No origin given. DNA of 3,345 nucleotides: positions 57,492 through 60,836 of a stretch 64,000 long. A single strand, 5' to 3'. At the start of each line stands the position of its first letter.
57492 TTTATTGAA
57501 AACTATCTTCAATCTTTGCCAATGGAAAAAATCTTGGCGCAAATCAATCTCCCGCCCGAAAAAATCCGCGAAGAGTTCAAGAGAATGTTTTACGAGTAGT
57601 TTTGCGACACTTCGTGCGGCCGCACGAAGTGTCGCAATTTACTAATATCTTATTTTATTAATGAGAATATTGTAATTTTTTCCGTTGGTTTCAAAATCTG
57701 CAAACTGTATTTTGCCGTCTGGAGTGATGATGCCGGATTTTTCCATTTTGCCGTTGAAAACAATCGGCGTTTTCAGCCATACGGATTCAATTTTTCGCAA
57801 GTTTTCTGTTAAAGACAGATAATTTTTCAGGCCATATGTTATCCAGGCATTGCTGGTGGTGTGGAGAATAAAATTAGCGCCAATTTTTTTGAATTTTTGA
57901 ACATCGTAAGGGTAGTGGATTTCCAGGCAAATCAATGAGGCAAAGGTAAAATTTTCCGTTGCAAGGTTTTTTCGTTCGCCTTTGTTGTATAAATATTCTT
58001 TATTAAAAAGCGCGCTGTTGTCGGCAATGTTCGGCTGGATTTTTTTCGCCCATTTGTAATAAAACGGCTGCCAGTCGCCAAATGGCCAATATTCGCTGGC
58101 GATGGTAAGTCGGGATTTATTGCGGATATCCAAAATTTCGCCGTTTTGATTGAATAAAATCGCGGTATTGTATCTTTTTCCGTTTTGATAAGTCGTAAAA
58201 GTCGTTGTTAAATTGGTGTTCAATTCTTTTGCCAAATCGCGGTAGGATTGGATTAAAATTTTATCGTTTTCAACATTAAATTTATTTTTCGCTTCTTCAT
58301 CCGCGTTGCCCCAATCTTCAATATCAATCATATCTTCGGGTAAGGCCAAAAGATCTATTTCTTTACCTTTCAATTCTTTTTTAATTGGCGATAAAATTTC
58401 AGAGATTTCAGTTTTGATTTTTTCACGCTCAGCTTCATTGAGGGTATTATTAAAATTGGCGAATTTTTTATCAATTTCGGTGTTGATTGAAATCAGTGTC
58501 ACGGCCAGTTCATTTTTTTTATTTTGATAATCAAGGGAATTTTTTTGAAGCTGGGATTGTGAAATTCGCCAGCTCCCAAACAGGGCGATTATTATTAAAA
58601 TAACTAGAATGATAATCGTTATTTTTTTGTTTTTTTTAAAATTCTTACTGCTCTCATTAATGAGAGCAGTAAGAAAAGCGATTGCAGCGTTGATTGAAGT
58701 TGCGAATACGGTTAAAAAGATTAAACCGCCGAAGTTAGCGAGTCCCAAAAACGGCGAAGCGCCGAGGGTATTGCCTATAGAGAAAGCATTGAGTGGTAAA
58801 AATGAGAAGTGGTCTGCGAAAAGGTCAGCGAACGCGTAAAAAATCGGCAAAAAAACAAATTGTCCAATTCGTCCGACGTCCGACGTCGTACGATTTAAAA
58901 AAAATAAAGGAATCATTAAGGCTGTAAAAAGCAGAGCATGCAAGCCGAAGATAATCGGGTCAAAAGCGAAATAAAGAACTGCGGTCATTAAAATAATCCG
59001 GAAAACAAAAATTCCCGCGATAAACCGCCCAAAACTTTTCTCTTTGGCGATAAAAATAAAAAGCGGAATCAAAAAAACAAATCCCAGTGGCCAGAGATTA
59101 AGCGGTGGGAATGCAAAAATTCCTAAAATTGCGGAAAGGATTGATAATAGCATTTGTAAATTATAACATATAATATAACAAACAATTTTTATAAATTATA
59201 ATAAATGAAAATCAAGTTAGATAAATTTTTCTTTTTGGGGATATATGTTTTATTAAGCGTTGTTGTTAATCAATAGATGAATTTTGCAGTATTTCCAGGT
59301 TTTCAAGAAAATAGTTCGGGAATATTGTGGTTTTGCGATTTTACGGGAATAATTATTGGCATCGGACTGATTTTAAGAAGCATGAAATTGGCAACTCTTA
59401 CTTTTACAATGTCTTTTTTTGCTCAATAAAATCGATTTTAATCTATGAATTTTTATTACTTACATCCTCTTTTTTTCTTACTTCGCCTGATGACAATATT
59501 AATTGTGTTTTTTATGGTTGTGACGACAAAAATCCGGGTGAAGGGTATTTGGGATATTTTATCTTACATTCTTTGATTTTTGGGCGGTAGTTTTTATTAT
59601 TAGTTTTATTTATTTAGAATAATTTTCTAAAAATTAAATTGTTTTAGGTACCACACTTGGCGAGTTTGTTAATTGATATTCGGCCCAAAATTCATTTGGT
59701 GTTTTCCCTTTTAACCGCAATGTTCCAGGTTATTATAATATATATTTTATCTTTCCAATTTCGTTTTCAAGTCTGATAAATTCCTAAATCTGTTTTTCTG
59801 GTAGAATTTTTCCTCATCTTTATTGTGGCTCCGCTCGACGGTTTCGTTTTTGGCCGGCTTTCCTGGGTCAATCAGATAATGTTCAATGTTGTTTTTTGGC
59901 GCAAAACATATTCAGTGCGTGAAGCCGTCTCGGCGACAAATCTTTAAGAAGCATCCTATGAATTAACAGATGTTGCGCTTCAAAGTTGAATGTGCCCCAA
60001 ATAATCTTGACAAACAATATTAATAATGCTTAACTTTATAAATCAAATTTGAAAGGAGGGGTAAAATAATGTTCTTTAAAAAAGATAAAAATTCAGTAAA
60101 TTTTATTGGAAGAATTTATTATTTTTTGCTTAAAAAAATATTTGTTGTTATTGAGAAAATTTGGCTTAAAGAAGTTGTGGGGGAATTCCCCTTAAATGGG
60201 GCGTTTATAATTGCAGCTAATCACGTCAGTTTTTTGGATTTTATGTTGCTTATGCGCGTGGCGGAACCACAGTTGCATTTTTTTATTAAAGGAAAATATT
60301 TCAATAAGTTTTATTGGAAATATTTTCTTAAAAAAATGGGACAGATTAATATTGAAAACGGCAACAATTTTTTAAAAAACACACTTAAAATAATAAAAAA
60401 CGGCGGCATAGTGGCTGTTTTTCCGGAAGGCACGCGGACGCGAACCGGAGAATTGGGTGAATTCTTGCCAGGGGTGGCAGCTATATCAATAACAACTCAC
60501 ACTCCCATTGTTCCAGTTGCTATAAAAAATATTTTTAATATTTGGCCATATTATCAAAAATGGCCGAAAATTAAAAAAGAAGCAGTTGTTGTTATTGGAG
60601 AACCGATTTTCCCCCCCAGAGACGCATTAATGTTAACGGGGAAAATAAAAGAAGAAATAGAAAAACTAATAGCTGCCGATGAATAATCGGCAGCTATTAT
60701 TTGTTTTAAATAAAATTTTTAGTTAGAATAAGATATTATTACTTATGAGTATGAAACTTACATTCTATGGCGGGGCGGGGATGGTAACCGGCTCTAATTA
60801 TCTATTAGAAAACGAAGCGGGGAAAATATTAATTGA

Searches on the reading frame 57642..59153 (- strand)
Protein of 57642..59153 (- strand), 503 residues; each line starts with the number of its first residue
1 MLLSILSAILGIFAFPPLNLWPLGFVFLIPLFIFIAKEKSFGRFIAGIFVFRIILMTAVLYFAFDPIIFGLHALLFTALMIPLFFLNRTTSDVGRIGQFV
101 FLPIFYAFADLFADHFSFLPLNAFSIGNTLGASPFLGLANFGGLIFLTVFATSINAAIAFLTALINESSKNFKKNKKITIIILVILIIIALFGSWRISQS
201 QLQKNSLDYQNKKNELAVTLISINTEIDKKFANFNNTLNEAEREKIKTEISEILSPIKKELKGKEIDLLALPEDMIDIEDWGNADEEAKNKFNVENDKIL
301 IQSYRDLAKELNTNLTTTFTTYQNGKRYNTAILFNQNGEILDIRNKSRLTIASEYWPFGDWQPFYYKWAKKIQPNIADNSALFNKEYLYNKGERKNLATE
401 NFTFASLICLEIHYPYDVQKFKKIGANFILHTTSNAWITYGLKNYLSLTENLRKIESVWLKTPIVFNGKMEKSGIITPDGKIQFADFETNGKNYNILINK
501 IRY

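Call 81: search_protein_families(library=pfam, proteins=[window:57642-59153:-], max_evalue=0.001)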
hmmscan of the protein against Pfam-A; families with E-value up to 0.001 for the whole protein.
window:57642-59153:- (503 aa): 2 families
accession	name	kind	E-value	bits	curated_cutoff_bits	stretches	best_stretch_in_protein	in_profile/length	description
PF00795.27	CN_hydrolase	-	1.8e-10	41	23.2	1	262-439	29-179/256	Carbon-nitrogen hydrolase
PF20154.4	LNT_N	-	8.8e-09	36.2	27.1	1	7-156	1-158/159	Apolipoprotein N-acyltransferase N-terminal domain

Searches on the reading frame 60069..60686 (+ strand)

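Call 81: search_protein_families(library=pfam, proteins=[window:60069-60686:+], max_evalue=0.001)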
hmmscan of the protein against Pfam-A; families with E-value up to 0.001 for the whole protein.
window:60069-60686:+ (205 aa): 1 family
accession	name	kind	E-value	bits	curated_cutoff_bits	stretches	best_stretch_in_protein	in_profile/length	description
PF01553.26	Acyltransferase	-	9e-22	77.7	23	1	40-153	10-132/132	Acyltransferase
